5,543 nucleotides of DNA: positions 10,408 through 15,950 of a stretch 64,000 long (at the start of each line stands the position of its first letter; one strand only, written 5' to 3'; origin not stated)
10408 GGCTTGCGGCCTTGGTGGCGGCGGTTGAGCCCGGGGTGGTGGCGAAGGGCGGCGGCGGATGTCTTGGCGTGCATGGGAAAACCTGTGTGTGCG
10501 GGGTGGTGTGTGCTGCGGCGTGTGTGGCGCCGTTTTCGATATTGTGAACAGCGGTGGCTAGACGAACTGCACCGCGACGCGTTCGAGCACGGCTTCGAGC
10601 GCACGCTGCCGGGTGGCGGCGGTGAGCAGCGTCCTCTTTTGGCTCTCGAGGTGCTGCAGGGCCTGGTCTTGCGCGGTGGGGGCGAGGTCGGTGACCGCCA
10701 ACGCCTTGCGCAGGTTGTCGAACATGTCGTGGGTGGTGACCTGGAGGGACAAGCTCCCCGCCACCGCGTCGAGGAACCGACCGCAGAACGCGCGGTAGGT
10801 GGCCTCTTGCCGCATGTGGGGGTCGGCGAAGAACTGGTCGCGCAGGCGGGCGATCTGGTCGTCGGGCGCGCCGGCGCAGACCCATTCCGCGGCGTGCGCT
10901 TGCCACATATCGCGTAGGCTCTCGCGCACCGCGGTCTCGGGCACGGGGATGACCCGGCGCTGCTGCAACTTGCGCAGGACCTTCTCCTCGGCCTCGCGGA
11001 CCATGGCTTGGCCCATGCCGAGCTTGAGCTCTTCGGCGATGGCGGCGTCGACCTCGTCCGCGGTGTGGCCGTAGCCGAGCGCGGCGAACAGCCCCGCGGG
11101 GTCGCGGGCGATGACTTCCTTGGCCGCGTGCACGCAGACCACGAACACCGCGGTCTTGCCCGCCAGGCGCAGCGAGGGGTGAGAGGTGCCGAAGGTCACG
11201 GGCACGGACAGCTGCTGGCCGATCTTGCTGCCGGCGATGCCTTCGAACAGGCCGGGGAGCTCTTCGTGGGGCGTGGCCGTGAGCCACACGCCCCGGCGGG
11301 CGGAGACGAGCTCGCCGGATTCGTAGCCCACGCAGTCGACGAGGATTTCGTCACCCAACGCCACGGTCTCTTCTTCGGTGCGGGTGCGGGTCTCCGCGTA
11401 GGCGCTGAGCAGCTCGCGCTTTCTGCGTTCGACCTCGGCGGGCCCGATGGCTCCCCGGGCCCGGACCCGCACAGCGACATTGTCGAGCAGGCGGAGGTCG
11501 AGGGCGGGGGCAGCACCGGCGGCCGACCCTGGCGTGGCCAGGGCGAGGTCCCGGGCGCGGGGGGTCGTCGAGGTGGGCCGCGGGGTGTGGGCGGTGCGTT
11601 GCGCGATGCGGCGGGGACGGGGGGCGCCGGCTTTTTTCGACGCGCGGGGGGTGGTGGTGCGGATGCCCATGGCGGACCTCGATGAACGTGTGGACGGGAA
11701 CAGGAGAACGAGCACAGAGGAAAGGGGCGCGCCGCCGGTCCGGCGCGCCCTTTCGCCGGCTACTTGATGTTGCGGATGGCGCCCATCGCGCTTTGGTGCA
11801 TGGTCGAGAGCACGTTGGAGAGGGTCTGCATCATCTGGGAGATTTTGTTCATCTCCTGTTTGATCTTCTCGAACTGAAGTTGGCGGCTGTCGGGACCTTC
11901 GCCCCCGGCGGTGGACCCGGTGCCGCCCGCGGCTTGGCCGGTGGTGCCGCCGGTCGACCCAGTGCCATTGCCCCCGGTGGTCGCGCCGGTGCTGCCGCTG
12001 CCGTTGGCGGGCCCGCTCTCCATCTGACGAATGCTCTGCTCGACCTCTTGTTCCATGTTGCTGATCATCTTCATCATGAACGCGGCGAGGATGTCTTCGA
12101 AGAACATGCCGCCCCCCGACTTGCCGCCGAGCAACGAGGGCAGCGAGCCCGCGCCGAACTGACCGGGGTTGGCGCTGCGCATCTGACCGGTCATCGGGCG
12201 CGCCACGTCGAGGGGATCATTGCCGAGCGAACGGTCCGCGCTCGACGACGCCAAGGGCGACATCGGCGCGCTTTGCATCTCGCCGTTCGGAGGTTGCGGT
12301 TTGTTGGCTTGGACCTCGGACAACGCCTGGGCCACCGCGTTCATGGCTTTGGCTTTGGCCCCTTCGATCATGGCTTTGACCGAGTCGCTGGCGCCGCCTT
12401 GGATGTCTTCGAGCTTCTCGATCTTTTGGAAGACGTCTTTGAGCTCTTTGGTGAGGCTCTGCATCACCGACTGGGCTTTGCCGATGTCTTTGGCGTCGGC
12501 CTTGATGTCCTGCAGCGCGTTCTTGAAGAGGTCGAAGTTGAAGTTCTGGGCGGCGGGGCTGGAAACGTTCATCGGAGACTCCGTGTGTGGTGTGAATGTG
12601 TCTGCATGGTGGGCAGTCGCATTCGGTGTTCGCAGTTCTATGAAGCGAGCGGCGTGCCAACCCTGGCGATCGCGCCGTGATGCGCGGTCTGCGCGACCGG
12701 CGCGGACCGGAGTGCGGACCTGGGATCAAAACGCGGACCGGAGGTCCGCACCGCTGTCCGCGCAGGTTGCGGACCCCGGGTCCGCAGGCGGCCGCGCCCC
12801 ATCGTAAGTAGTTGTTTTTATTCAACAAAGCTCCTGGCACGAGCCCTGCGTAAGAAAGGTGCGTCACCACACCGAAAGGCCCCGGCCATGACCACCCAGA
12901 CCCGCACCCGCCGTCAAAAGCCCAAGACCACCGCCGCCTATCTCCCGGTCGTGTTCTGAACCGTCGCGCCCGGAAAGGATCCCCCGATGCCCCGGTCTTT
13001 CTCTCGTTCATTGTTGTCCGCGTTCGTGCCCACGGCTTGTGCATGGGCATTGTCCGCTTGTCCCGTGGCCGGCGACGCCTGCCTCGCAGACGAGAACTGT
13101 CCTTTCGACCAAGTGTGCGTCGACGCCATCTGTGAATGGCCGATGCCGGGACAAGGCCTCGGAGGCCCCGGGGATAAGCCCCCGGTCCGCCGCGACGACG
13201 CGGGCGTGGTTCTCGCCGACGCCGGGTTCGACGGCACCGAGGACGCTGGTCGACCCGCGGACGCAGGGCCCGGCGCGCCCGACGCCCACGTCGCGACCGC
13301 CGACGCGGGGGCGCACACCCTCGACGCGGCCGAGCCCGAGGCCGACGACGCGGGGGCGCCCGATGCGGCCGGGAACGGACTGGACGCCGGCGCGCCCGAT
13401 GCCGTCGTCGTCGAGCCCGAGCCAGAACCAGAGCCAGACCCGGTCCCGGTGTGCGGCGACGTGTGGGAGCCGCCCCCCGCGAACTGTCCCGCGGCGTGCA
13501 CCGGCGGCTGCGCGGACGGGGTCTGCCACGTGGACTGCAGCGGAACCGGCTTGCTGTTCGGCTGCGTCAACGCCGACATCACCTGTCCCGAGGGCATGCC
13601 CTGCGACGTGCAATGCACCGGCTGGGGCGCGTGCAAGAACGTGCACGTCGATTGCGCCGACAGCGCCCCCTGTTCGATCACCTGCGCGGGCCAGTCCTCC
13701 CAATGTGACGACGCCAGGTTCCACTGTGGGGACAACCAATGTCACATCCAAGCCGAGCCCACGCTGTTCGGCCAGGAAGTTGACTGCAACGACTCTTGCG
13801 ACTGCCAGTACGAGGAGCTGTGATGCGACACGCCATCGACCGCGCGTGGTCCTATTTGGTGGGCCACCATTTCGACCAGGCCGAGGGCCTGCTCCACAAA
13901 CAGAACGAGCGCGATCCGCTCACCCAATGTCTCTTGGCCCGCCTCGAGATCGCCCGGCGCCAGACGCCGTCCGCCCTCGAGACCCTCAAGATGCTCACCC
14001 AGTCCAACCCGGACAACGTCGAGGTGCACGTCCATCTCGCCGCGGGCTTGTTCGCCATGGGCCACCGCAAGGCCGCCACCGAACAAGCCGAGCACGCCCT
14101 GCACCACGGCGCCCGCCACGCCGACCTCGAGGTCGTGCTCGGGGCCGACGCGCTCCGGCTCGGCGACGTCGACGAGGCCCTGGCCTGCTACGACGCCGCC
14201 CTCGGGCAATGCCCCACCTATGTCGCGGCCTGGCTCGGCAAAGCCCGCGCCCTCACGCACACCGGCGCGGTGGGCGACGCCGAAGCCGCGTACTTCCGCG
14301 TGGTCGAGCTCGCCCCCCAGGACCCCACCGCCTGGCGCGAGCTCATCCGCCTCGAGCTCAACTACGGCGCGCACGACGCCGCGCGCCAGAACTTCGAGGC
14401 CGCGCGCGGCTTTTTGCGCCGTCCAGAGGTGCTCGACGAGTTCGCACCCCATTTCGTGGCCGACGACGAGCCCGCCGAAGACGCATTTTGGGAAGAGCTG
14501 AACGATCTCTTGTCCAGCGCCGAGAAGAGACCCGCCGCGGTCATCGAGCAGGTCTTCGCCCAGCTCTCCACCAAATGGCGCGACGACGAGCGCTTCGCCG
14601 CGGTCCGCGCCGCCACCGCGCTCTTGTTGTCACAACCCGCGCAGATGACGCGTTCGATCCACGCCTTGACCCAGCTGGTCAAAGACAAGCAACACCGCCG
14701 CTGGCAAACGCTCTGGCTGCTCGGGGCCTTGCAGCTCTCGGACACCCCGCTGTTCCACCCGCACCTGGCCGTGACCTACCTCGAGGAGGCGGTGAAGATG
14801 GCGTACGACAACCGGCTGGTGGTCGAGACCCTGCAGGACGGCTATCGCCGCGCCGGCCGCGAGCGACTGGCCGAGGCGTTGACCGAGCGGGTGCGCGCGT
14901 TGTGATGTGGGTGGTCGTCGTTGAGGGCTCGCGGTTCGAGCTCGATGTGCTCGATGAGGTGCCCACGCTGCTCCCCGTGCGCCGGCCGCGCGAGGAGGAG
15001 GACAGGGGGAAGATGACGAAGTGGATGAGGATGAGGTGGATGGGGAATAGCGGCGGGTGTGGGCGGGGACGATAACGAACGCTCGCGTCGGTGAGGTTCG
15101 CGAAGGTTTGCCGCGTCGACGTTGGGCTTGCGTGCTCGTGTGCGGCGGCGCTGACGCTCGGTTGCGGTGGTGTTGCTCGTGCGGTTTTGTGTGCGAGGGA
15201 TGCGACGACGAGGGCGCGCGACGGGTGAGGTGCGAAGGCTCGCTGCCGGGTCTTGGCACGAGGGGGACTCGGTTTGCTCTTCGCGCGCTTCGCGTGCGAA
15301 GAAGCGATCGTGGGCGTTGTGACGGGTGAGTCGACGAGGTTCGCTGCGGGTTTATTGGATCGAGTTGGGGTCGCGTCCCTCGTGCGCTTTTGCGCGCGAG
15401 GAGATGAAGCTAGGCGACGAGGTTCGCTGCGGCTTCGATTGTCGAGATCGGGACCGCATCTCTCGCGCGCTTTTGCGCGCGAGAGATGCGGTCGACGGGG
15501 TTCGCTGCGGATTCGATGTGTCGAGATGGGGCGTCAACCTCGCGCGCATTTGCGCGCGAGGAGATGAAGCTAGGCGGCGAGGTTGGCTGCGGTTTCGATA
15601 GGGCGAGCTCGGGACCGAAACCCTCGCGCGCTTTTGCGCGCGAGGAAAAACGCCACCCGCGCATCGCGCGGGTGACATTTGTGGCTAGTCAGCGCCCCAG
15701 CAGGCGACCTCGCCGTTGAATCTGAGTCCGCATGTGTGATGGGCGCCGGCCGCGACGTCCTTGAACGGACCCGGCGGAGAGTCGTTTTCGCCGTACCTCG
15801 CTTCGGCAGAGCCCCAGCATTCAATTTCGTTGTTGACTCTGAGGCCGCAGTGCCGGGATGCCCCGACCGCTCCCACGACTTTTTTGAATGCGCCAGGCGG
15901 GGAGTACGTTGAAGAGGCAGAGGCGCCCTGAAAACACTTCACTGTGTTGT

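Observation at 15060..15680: A tandem array of ~85-bp units each carries a 9-15-bp GC hairpin with a TTTT loop, between convergent genes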

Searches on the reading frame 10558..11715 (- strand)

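Call 11: search_protein_families(library=pfam, proteins=[window:10558-11715:-])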
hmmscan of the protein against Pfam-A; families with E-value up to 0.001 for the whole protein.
window:10558-11715:- (385 aa): 1 family
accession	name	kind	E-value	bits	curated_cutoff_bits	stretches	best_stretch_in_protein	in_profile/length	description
PF05698.19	Trigger_C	-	5.6e-07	30.2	22.7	1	218-378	1-162/162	Bacterial trigger factor protein (TF) C-terminus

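Call 51: search_protein_families(library=padloc, proteins=[window:10558-11715:-], max_evalue=0.01)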
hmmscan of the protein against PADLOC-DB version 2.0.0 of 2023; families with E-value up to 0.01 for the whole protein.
window:10558-11715:- (385 aa): 0 families

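Call 52: search_protein_families(library=ncbifam, proteins=[window:10558-11715:-], max_evalue=0.01)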
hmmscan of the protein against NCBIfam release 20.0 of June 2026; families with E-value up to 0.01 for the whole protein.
window:10558-11715:- (385 aa): 1 family
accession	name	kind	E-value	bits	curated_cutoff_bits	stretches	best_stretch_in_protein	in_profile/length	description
TIGR00115.1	tig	equivalog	9.7e-22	77.4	180.2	1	70-374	103-407/410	trigger factor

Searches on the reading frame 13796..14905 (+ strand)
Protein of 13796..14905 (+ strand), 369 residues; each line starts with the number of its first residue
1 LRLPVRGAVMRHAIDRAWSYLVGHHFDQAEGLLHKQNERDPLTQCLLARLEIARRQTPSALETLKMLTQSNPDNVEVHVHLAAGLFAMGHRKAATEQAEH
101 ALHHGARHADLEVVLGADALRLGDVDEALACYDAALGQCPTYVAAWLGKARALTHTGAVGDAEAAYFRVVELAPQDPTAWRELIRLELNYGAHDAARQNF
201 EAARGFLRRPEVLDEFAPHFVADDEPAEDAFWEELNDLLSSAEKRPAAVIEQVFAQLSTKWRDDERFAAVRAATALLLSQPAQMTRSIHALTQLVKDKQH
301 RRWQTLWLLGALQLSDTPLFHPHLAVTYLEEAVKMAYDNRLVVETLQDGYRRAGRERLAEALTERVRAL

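Call 11: search_protein_families(library=pfam, proteins=[window:13796-14905:+])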
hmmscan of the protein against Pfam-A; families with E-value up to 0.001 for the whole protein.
window:13796-14905:+ (369 aa): 11 families
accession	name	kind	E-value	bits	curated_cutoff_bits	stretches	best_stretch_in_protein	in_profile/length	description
PF14559.12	TPR_19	-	9.7e-13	48.7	25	1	119-181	1-63/68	Tetratricopeptide repeat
PF13428.12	TPR_14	-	1.9e-12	46.9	23.5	2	115-152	7-44/44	Tetratricopeptide repeat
PF13432.12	TPR_16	-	2.9e-10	40.8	32.7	1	115-177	3-65/65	Tetratricopeptide repeat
PF13414.12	TPR_11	-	2.1e-08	34.2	26.8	0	122-150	7-35/42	TPR repeat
PF00515.34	TPR_1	-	2.2e-07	30.9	27.8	0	115-142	7-34/34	Tetratricopeptide repeat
PF13371.12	TPR_9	-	2.7e-06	27.7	35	0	161-202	13-54/73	Tetratricopeptide repeat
PF07719.23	TPR_2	-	4e-06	27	27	0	115-141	7-33/34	Tetratricopeptide repeat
PF13181.12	TPR_8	-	9.4e-05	22.7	25.7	0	121-140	13-32/34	Tetratricopeptide repeat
PF23914.1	TPR_CcmH_CycH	-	9.8e-05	22.7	42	0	43-138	52-150/158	Cytochrome c-type biogenesis protein H TPR domain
PF12569.14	NatA_aux_su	-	0.00047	19.7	33.3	0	54-165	135-248/515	N-terminal acetyltransferase A, auxiliary subunit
PF13431.12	TPR_17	-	0.00096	19.7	24.4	0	131-163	1-33/34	Tetratricopeptide repeat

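Call 16: find_homologous_proteins(query=window:13796-14905:+)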
Query window:13796-14905:+ (369 aa): 4 proteins with E <= 0.001 among 8000 candidates.
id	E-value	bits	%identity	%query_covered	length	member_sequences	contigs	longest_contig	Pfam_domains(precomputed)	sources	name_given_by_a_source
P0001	1.3e-230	783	98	98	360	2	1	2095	PF14559.13,PF13414.13,PF13371.13,PF00515.35,PF13432.13,PF13428.13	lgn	-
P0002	2.6e-4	39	28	30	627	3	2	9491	PF13431.13,PF23914.2,PF13414.13,PF13176.13,PF13428.13,PF25064.2,PF13374.13,PF14559.13,PF24575.2,PF13371.13,PF00515.35,PF12895.14,PF13424.13,PF21033.5,PF13432.13,PF13429.13,PF13181.13,PF07719.24,PF13174.13,PF20308.5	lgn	-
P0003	3.2e-4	38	33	31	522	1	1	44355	PF25063.1,PF03704.24,PF13431.13,PF23914.2,PF13414.13,PF13176.13,PF13428.13,PF13374.13,PF07721.21,PF14559.13,PF24575.2,PF13371.13,PF17874.8,PF00515.35,PF12895.14,PF13424.13,PF21033.5,PF13432.13,PF13181.13,PF14561.13,PF07719.24,PF13174.13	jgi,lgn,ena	-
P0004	6.2e-4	37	28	43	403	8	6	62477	PF14853.13,PF13431.13,PF23914.2,PF13414.13,PF13176.13,PF13428.13,PF14559.13,PF24575.2,PF13371.13,PF00515.35,PF12895.14,PF13424.13,PF13432.13,PF13181.13,PF07719.24,PF13174.13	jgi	jgi:tetratricopeptide (TPR) repeat protein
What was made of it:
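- Tried and rejected: The TPR protein has one relative at 98% identity and nothing else above 33% (call 16).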

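Call 17: find_encoding_contigs(protein=P0001, flank=10000)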
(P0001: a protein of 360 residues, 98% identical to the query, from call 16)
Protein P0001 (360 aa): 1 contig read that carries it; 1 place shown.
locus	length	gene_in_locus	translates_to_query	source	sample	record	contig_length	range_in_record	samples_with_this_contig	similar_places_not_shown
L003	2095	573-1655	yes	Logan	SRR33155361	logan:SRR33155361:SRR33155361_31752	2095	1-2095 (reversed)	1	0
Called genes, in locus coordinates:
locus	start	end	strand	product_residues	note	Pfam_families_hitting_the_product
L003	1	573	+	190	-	?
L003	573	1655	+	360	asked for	PF13428:TPR_14 (faint), PF13371:TPR_9 (faint), PF13414:TPR_11 (faint), PF00515:TPR_1 (faint), PF13432:TPR_16, PF14559:TPR_19 (weak)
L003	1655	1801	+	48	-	-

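Call 35: find_encoding_contigs(protein=window:13823-14905:+, flank=10000)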
Protein window:13823-14905:+ (360 aa): 2 contigs read that carry it; 2 places shown.
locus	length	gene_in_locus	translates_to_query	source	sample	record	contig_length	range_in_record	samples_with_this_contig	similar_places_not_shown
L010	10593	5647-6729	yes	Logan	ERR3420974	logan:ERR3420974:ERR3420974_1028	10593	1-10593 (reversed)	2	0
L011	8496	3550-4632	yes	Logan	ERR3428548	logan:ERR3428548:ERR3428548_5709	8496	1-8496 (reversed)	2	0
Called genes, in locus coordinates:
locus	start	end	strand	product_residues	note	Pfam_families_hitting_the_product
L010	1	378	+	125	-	?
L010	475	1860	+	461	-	PF00069:Pkinase, PF07714:PK_Tyr_Ser-Thr, PF01636:APH (faint)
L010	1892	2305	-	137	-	-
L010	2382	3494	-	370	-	PF05698:Trigger_C (weak)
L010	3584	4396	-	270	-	-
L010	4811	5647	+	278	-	-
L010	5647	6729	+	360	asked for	PF07719:TPR_2 (faint), PF13428:TPR_14 (faint), PF13371:TPR_9 (faint), PF13414:TPR_11 (faint), PF00515:TPR_1 (faint), PF13432:TPR_16, PF14559:TPR_19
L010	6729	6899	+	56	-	-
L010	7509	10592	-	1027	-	?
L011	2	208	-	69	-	?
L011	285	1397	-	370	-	PF05698:Trigger_C (weak)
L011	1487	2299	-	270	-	-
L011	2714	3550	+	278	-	-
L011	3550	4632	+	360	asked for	PF07719:TPR_2 (faint), PF13428:TPR_14 (faint), PF13371:TPR_9 (faint), PF13414:TPR_11 (faint), PF00515:TPR_1 (faint), PF13432:TPR_16, PF14559:TPR_19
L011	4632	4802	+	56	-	-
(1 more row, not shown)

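Call 36: list_cluster_members(proteins=[P0001])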
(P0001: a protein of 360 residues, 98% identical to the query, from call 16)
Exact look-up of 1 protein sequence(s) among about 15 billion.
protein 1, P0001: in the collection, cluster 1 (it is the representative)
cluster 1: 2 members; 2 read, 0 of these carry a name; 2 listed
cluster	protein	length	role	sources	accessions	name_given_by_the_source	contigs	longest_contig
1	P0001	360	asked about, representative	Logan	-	-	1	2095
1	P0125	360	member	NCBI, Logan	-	-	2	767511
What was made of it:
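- Only 64 kb of the source genome could be examined; the same gene sits on a 767-kb NCBI contig (call 36).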

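Call 51: search_protein_families(library=padloc, proteins=[window:13823-14905:+], max_evalue=0.01)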
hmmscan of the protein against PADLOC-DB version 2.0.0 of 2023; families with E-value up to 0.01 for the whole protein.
window:13823-14905:+ (360 aa): 1 family
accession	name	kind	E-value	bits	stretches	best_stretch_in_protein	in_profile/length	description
PDLC01171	TPR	-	4.8e-05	20.5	1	48-120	269-342/504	TPR repeats containing protein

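Call 52: search_protein_families(library=ncbifam, proteins=[window:13823-14905:+], max_evalue=0.01)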
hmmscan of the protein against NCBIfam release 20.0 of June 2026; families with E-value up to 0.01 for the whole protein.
window:13823-14905:+ (360 aa): 12 families
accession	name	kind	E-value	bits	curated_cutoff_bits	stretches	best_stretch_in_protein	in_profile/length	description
TIGR02917.1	PEP_TPR_lipo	equivalog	1.5e-14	52.8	312.2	1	24-193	355-524/899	XrtA/PEP-CTERM system TPR-repeat protein PrsT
NF040959.1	MamA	equivalog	6.2e-10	38.9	200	1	47-194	52-199/204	magnetosome protein MamA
NF033920.0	C39_PA2778_fam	equivalog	1.6e-09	37.5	150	1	109-195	165-251/255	PA2778 family cysteine peptidase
TIGR02521.1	type_IV_pilW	equivalog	3e-07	30.2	154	1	57-131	21-96/234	type IV pilus biogenesis/stability protein PilW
NF033758.1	gliding_GltE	equivalog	7e-07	28.6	225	1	92-201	78-185/411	adventurous gliding motility TPR repeat lipoprotein GltE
NF052415.1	T3SS_chap_SctY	equivalog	1.3e-06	28.9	70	0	97-162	37-105/106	type III secretion apparatus assembly chaperone SctY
NF008520.0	PRK11447.1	equivalog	3.2e-06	25.2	858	1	86-193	589-696/1157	cellulose synthase complex outer membrane protein BcsC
NF011726.0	PRK15179.1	equivalog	3.1e-05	22.5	733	1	29-191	83-242/694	Vi polysaccharide biosynthesis protein TviE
TIGR02552.1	LcrH_SycD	equivalog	0.00018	21.2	104.8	0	114-194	32-112/136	SycD/LcrH family type III secretion system chaperone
NF033762.1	social_mot_Tgl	equivalog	0.0013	18.1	225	0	50-129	49-129/252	social motility TPR repeat lipoprotein Tgl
NF052400.1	M48_BAM_BepA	equivalog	0.0016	17.3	570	0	8-124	314-433/483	beta-barrel assembly-enhancing protease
TIGR03939.1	PGA_TPR_OMP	equivalog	0.0062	14.8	366.65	1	33-133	396-496/800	poly-beta-1,6 N-acetyl-D-glucosamine export porin PgaA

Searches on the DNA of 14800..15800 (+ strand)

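Call 8: search_rna_families(source=window, start=14800, end=15800, threshold=evalue, max_evalue=10)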
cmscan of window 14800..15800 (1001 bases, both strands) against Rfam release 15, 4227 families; matches with E-value up to 10: 14.
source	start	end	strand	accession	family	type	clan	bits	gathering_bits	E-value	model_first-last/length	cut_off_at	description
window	15452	15493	+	RF04159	MIR1437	Gene; miRNA;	-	20.6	168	0.78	1-192/192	no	MIR1437 microRNA precursor family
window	15452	15493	-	RF04159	MIR1437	Gene; miRNA;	-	20.4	168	0.85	1-192/192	no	MIR1437 microRNA precursor family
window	15403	15501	+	RF02505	Atu_L6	Gene; sRNA;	-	20.3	100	0.055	1-124/124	no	Rhizobiales sRNA Atu_L6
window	15452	15494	-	RF03433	mir-2576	Gene; miRNA;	-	19.9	83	3.5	1-120/120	no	mir-2576 microRNA precursor family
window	14923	15018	+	RF00062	HgcC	Gene;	-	18.4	50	0.11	1-130/130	no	HgcC family RNA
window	15538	15645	+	RF04159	MIR1437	Gene; miRNA;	-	17.6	168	3.5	1-192/192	no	MIR1437 microRNA precursor family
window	15648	15719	-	RF01670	P17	Gene; sRNA;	-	17.4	45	0.075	1-282/282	no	Pseudomonas sRNA P17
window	15580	15678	-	RF02809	RsmW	Gene; sRNA;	CL00106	17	52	2.9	1-124/124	no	RsmW RNA family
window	15652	15678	-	RF01333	CRISPR-DR20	Gene; CRISPR;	-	15.6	42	5.3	1-36/36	no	CRISPR RNA direct repeat element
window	15586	15683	+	RF01757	sbcD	Gene; sRNA;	-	15.1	40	2.6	1-155/155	no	sbcD RNA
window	15452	15632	+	RF02238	asX4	Gene; sRNA;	-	14.8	100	0.12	1-309/309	no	Xanthomonas sRNA asX4/Xoo4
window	15339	15456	+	RF02272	Vax2os1_3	Gene; lncRNA;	-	14.3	50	2.7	1-199/199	no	Vax2os1 conserved region 3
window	15511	15649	+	RF01732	asd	Gene; sRNA;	-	13.2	84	9.9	1-146/146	no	MarS sRNA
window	15458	15557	-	RF01670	P17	Gene; sRNA;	-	11.7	45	2.7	1-282/282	no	Pseudomonas sRNA P17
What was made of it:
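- On CRISPR array: The only CRISPR-DR hit is noise (15.6 bits against a gathering score of 42) and lies on the terminator (call 8).
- On Any Rfam RNA family: The best sub-threshold hits are 20 bits against thresholds of 100-168 (call 8).
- Closest known: CRISPR arrays. Different: There is no match to a CRISPR repeat family above noise (call 8).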

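Call 53: search_dna_similar(query=window:15080-15690:+, collection=plasmids, mode=distant, max_evalue=0.001, max_rows=10)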
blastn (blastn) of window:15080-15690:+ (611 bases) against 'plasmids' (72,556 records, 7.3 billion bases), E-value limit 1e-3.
No match.

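Call 54: search_dna_similar(query=window:15080-15690:+, collection=phages, mode=distant, max_evalue=0.001, max_rows=10)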
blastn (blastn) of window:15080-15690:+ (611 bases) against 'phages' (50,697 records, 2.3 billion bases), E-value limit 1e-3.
No match.
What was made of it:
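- Tried and rejected: Plasmid and phage collections. blastn found no match (calls 53, 54).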

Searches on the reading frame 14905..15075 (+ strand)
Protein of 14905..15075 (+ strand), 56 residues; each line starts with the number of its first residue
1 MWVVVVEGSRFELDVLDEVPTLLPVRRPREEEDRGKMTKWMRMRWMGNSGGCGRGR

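Call 39: search_protein_families(library=pfam, proteins=[window:14905-15075:+], max_evalue=0.01)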
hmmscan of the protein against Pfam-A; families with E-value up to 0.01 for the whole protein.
window:14905-15075:+ (56 aa): 0 families

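Call 51: search_protein_families(library=padloc, proteins=[window:14905-15075:+], max_evalue=0.01)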
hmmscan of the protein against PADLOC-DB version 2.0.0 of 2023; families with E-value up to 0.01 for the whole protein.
window:14905-15075:+ (56 aa): 0 families

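Call 52: search_protein_families(library=ncbifam, proteins=[window:14905-15075:+], max_evalue=0.01)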
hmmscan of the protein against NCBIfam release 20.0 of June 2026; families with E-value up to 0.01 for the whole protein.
window:14905-15075:+ (56 aa): 0 families
